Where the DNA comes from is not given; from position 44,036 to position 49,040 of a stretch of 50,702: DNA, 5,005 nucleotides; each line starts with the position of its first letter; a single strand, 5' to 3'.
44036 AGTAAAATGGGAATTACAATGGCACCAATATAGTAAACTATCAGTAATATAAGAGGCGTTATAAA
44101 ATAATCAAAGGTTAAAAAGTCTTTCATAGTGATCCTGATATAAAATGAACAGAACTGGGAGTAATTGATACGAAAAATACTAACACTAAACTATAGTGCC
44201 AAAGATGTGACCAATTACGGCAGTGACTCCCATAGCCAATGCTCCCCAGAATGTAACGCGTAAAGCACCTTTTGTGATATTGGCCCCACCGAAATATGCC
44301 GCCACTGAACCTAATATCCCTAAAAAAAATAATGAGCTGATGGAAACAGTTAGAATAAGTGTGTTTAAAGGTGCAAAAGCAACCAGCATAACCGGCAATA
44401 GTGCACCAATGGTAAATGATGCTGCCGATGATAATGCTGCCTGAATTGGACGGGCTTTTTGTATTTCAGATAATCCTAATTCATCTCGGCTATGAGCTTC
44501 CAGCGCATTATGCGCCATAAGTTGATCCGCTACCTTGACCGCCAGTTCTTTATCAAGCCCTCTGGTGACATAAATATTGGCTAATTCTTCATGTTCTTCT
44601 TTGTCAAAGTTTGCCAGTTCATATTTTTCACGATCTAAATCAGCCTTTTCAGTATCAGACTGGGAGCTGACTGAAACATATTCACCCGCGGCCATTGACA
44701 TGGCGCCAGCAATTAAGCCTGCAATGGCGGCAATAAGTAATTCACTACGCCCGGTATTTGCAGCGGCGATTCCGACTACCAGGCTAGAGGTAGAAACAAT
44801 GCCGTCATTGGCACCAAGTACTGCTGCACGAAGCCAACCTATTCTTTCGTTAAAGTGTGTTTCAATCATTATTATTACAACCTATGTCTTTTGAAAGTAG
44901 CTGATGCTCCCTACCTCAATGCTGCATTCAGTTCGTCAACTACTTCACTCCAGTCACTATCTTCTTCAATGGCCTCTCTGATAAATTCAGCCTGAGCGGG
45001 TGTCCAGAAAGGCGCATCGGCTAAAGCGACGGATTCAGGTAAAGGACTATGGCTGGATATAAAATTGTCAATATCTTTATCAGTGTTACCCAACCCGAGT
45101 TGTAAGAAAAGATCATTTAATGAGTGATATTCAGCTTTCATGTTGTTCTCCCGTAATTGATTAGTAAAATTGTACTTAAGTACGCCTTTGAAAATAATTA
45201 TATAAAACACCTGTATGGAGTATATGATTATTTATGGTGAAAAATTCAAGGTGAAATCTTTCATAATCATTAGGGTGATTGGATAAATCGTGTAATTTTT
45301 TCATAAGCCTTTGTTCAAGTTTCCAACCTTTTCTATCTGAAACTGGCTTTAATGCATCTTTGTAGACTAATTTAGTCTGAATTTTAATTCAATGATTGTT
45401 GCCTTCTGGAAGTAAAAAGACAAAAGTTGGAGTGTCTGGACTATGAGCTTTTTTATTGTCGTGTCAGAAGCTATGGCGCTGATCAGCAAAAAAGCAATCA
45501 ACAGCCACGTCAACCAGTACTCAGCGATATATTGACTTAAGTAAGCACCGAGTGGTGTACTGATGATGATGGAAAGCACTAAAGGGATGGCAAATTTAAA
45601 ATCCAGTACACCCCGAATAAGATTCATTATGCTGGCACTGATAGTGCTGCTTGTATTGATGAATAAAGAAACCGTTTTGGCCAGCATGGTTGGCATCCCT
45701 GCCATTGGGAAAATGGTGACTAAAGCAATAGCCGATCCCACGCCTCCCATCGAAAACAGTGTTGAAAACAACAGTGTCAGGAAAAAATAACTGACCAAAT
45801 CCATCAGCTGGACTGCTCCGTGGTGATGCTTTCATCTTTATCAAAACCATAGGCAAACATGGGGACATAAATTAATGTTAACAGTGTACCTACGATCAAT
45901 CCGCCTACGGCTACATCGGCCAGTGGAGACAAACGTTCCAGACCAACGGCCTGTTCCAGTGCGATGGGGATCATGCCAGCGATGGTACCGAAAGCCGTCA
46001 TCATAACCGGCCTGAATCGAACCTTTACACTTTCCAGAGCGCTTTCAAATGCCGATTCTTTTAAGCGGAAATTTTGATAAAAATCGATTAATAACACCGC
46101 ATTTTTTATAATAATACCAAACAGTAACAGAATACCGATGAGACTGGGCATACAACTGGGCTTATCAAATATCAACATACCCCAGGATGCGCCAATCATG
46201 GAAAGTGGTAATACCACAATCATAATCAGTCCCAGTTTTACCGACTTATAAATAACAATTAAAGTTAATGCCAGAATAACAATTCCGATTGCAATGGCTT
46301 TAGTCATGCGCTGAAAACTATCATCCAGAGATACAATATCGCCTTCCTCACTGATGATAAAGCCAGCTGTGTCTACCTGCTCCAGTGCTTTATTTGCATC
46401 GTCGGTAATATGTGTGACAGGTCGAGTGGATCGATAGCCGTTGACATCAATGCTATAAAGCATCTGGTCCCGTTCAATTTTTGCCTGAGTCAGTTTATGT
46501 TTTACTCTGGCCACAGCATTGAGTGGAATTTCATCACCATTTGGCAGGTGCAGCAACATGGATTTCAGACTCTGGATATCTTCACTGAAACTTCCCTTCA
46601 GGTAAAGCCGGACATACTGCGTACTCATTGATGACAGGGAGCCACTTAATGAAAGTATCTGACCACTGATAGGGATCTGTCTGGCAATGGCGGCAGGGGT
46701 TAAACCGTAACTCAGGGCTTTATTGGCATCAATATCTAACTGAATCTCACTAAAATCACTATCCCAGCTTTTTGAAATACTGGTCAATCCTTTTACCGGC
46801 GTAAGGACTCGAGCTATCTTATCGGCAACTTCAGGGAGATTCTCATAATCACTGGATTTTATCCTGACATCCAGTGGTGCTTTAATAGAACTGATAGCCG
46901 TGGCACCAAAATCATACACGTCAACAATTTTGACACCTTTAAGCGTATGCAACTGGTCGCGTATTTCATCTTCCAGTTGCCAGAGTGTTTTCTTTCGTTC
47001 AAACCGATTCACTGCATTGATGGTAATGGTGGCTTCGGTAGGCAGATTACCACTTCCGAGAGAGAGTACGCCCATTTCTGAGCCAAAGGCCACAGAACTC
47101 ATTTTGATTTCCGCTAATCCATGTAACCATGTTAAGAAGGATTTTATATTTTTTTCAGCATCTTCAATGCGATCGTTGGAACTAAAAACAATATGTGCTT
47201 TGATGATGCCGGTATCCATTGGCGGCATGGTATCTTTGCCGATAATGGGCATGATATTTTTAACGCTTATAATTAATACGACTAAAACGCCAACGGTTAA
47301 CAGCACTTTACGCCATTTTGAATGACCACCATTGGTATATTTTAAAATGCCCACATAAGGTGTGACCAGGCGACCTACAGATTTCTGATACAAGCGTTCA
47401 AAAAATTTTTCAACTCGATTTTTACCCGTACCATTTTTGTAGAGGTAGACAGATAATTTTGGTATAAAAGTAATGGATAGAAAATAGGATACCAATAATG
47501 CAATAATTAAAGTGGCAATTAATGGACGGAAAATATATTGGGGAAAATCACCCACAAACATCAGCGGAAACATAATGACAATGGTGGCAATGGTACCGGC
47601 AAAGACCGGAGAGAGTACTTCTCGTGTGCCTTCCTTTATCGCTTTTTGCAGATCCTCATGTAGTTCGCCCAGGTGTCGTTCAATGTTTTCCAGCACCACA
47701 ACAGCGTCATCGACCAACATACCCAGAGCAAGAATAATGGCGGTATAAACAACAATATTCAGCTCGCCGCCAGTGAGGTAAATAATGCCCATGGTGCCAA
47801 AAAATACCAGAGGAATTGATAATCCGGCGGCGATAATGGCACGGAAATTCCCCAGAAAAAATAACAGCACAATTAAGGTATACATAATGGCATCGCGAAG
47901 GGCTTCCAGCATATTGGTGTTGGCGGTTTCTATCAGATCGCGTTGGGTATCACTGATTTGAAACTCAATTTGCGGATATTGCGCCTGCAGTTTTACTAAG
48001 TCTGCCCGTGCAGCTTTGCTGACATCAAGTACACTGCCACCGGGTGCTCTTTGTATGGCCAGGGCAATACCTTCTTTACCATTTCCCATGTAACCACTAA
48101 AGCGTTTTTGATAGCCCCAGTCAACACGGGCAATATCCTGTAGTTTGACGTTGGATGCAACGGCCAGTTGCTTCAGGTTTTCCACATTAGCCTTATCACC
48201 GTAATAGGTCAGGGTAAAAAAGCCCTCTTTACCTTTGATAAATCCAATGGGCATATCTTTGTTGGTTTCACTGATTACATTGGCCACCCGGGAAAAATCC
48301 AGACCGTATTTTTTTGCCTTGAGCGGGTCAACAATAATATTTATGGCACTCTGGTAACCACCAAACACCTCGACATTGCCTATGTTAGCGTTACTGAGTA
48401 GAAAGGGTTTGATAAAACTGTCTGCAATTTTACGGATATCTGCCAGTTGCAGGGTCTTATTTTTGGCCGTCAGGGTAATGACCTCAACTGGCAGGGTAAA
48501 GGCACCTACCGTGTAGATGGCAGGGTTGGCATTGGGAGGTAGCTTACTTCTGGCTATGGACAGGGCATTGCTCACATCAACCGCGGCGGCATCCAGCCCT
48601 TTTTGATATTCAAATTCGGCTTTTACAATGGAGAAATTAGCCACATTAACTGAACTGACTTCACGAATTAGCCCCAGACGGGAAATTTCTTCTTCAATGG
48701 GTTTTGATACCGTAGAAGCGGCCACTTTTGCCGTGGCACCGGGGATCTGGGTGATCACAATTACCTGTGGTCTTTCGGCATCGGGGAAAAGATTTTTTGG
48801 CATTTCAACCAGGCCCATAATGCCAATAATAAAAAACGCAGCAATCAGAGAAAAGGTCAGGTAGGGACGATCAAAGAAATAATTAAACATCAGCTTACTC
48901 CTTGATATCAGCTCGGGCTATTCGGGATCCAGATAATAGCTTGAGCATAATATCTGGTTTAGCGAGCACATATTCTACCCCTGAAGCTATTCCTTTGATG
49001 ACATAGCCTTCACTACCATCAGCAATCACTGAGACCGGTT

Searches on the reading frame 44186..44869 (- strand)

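Call 75: search_protein_families(library=pfam, proteins=[window:44186-44869:-], max_evalue=0.0001)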
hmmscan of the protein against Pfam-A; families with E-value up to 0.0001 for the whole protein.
window:44186-44869:- (227 aa): 1 family
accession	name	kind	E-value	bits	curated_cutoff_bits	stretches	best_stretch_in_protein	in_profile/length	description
PF01988.24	VIT1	-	8.2e-67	225.6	28.1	1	13-221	1-214/214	VIT family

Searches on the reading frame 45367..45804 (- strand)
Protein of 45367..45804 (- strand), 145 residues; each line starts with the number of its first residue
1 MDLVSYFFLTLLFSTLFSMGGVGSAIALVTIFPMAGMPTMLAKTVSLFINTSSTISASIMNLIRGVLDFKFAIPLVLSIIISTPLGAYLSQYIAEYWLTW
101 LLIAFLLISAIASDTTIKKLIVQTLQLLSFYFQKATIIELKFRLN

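Call 75: search_protein_families(library=pfam, proteins=[window:45367-45804:-], max_evalue=0.0001)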
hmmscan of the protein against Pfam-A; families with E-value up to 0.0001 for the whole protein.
window:45367-45804:- (145 aa): 1 family
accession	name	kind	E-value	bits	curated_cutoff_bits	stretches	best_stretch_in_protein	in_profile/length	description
PF01925.25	TauE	-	2.7e-12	47.3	32.6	1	7-113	2-107/237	Sulfite exporter TauE/SafE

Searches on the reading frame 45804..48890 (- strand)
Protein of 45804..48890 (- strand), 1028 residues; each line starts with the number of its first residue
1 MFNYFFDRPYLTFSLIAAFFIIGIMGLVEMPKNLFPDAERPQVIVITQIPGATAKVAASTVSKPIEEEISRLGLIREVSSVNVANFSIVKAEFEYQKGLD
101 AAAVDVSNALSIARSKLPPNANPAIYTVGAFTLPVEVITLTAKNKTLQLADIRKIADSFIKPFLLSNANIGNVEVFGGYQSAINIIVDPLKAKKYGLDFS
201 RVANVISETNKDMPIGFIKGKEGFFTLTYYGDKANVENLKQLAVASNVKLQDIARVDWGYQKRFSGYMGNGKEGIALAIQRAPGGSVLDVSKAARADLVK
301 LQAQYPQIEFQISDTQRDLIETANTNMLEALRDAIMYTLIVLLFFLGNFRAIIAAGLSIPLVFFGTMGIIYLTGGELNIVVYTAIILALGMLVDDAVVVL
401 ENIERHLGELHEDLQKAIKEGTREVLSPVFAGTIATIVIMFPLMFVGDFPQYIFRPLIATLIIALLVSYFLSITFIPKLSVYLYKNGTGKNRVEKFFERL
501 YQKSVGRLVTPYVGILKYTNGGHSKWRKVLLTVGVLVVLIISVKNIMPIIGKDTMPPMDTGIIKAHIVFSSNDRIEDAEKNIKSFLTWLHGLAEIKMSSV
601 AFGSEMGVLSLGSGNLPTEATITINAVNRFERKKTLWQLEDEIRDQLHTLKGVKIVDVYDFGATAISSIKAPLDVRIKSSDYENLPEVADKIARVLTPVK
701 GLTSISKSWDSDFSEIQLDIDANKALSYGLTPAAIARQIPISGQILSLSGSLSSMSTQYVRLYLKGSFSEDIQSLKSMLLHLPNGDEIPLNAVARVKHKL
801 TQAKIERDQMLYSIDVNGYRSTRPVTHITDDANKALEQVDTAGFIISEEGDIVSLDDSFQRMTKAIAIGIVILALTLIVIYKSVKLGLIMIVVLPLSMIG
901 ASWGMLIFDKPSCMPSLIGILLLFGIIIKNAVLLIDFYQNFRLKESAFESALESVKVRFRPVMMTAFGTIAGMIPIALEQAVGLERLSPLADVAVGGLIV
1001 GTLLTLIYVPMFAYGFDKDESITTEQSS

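Call 75: search_protein_families(library=pfam, proteins=[window:45804-48890:-], max_evalue=0.0001)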
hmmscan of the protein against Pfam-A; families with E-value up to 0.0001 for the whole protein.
window:45804-48890:- (1028 aa): 2 families
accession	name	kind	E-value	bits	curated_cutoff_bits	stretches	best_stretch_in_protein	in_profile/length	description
PF00873.25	ACR_tran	-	3.5e-167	558.4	28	1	1-1012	1-1016/1021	AcrB/AcrD/AcrF family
PF02355.23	SecD_SecF_C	-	1.6e-05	24.8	20.5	1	334-482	36-185/189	Protein export membrane protein SecD/SecF, C-terminal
